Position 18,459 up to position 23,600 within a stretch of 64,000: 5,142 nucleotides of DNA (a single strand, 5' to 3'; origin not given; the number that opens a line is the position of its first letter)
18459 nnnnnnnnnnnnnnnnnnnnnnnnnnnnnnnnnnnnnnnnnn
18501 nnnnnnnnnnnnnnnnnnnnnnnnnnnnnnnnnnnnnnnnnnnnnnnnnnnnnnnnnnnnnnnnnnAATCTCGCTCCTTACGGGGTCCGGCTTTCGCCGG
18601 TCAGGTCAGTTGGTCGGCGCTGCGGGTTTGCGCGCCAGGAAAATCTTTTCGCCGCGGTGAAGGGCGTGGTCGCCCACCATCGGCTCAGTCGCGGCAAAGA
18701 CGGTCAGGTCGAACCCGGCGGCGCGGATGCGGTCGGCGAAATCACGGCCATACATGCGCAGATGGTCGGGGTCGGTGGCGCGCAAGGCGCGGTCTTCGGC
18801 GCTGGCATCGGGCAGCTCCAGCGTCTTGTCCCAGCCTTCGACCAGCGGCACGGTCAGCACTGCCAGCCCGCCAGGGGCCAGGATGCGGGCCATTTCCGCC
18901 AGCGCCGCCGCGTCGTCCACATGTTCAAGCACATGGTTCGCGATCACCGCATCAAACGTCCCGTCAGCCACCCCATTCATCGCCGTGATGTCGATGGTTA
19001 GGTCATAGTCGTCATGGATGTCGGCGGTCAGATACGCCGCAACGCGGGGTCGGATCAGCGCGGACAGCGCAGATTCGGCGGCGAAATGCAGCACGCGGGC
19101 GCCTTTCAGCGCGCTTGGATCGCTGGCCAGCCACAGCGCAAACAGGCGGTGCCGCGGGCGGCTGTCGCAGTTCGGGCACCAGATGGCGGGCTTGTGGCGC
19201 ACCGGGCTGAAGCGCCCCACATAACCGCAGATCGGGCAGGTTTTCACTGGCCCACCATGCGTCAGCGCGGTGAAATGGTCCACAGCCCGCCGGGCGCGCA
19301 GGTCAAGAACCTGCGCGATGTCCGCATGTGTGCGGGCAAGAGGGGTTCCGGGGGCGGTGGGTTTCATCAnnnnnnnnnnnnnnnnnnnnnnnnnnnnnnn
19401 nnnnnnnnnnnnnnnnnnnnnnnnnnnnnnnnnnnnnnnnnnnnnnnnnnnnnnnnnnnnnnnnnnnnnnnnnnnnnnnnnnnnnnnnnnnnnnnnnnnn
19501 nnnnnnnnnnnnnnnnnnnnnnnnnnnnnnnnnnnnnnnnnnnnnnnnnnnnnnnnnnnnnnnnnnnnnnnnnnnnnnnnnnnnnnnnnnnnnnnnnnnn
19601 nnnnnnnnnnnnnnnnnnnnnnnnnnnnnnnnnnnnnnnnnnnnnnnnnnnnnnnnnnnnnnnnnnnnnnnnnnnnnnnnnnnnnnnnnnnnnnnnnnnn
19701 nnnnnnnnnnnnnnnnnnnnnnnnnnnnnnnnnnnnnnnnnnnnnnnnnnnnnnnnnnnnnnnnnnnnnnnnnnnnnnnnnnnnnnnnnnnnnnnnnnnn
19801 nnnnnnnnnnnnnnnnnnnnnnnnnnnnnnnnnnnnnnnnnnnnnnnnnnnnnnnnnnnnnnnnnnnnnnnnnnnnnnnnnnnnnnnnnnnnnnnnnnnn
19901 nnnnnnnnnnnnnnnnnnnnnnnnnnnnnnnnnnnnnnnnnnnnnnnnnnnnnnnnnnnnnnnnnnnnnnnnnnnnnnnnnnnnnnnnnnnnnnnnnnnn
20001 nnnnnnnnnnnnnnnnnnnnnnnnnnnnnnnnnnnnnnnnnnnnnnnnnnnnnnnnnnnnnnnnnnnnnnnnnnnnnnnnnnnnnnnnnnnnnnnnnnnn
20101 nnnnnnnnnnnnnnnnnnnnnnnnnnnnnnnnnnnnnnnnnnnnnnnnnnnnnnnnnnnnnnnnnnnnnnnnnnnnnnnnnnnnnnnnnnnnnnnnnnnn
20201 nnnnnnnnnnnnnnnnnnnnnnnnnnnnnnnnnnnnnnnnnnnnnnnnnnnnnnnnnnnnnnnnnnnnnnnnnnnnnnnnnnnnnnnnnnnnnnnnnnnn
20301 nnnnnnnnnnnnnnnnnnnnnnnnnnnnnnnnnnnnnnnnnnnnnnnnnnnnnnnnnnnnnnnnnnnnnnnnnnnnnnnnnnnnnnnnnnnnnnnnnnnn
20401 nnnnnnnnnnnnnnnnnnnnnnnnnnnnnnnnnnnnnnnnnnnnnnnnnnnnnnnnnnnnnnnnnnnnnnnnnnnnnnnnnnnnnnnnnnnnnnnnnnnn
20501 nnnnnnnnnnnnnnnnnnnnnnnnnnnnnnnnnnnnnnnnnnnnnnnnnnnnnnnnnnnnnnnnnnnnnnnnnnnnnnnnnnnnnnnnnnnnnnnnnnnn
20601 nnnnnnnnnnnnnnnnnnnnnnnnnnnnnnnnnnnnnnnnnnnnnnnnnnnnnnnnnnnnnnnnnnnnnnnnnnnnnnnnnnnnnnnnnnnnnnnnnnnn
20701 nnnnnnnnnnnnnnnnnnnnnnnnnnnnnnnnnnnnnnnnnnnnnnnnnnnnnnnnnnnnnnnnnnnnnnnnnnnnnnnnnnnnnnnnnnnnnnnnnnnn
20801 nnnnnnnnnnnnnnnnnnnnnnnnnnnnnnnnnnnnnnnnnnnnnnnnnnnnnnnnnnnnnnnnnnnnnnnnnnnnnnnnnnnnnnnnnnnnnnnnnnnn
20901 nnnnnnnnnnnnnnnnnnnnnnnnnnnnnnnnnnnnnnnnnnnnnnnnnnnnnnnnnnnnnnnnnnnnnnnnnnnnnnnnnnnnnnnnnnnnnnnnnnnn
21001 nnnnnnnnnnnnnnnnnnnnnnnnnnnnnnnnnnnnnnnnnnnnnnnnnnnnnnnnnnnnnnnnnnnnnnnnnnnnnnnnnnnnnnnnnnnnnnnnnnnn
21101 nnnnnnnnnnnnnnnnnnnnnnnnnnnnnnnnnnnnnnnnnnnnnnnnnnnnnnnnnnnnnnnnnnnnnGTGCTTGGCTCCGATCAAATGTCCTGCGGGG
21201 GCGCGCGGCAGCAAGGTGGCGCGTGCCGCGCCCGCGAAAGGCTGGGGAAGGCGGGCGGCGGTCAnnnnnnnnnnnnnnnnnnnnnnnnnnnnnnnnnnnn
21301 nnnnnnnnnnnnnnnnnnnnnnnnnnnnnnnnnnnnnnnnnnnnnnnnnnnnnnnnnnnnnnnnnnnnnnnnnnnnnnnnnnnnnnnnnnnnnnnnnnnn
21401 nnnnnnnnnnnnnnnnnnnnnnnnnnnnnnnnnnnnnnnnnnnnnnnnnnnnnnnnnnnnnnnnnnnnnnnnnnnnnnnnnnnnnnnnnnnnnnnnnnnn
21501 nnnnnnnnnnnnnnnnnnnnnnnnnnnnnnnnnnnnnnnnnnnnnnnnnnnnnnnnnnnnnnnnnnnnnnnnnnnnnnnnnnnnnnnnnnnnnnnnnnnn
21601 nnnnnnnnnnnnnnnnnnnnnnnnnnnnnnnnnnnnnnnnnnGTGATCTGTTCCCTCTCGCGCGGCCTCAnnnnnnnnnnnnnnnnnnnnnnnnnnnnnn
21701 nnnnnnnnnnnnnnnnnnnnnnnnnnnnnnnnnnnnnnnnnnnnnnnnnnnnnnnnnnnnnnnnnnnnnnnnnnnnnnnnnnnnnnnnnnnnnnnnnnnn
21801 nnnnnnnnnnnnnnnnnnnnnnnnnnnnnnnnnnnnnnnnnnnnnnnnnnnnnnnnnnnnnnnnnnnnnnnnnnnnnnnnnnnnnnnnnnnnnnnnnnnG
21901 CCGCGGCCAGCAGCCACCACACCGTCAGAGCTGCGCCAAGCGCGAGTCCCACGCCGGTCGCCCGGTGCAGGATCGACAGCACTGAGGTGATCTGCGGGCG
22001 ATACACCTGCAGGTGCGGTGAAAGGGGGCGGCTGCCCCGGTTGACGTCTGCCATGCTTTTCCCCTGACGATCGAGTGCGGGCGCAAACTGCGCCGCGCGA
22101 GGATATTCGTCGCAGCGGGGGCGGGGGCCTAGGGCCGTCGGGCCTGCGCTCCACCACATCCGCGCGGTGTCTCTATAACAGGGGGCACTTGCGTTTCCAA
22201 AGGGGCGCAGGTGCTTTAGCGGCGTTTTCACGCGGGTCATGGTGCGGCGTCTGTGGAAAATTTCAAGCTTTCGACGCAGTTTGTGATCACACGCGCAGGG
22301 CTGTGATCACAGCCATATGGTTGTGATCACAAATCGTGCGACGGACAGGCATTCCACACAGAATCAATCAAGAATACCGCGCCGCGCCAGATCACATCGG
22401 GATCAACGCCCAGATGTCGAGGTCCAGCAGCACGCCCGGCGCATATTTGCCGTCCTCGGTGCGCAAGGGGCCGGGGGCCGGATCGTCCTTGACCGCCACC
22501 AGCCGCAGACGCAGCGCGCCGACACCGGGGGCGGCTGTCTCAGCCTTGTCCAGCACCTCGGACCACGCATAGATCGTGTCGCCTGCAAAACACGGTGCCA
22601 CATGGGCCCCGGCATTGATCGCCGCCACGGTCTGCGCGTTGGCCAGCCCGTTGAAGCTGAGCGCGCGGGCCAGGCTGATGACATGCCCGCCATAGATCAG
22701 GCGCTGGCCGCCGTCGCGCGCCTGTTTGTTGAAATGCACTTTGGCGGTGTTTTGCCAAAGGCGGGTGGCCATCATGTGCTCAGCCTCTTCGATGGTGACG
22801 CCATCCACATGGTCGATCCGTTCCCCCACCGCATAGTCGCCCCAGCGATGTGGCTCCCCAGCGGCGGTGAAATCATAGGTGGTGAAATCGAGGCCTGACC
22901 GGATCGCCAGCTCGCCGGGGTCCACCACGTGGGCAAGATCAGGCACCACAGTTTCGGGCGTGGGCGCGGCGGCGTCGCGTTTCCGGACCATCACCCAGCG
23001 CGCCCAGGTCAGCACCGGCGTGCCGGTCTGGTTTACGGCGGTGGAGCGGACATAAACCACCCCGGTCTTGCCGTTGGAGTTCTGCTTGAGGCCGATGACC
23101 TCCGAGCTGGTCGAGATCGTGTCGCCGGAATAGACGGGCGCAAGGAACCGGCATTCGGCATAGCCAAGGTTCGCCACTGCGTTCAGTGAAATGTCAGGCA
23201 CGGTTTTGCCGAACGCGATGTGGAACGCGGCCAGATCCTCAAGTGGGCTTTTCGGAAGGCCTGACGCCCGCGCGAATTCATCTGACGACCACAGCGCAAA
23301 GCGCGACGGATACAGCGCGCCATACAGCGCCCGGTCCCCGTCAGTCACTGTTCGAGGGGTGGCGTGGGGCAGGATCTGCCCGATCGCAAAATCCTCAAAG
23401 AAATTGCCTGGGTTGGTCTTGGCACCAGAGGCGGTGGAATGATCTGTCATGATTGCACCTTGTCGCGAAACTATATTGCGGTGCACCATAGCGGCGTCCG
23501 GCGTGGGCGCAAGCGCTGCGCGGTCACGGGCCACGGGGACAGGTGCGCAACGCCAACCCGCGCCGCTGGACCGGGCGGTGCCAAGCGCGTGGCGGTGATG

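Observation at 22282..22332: Three perfect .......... palindromes at an exact 20-bp period upstream of sdhCDAB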

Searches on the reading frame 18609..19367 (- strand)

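Call 26: search_protein_families(library=pfam, proteins=[window:18609-19367:-])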
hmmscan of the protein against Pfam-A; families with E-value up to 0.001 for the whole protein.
window:18609-19367:- (253 aa): 4 families
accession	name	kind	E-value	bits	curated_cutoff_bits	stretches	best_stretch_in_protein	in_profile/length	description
PF13489.12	Methyltransf_23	-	6.1e-11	42.8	27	1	106-221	41-161/164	Methyltransferase domain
PF08241.18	Methyltransf_11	-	3.8e-10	40.7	21.2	1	124-170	48-94/95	Methyltransferase domain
PF13649.12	Methyltransf_25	-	7.6e-06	27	27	1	126-167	54-97/97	Methyltransferase domain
PF08242.18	Methyltransf_12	-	1.2e-05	26.4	30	1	131-168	62-97/98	Methyltransferase domain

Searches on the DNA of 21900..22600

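Call 54: search_rna_families(source=window, start=21900, end=22600, threshold=evalue, max_evalue=1)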
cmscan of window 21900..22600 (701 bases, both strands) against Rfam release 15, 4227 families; matches with E-value up to 1: 1.
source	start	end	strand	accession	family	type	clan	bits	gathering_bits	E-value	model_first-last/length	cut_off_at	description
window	22266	22350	+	RF00822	mir-274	Gene; miRNA;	-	19.9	56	0.31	1-97/97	no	mir-274 microRNA precursor family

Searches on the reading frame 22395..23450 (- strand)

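Call 26: search_protein_families(library=pfam, proteins=[window:22395-23450:-])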
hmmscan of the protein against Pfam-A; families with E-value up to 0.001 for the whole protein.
window:22395-23450:- (352 aa): 3 families
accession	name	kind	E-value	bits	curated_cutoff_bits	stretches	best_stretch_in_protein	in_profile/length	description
PF19315.5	MC_hydratase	-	1.4e-16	61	26.5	1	13-326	19-341/353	Mesaconyl-CoA hydratase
PF01575.25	MaoC_dehydratas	-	6e-12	45.7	27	1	23-138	6-121/123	MaoC like domain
PF13452.11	FAS1_DH_region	-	2.1e-05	25.1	22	1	89-148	72-131/132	FAS1-like, dehydratase domain region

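Call 56: search_protein_families(library=ncbifam, proteins=[window:22395-23450:-], max_evalue=0.00001)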
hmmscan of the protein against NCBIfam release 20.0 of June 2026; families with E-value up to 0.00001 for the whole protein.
window:22395-23450:- (352 aa): 2 families
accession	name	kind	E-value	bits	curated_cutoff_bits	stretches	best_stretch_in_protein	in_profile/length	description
NF038241.1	RipB_Ich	equivalog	3.7e-27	95.3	340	2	14-160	20-167/175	(R)-specific enoyl-CoA hydratase RipB/Ich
NF041625.1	methfumCoahyd_Halo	equivalog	3.7e-15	56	560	1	12-325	20-346/358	2-methylfumaryl-CoA hydratase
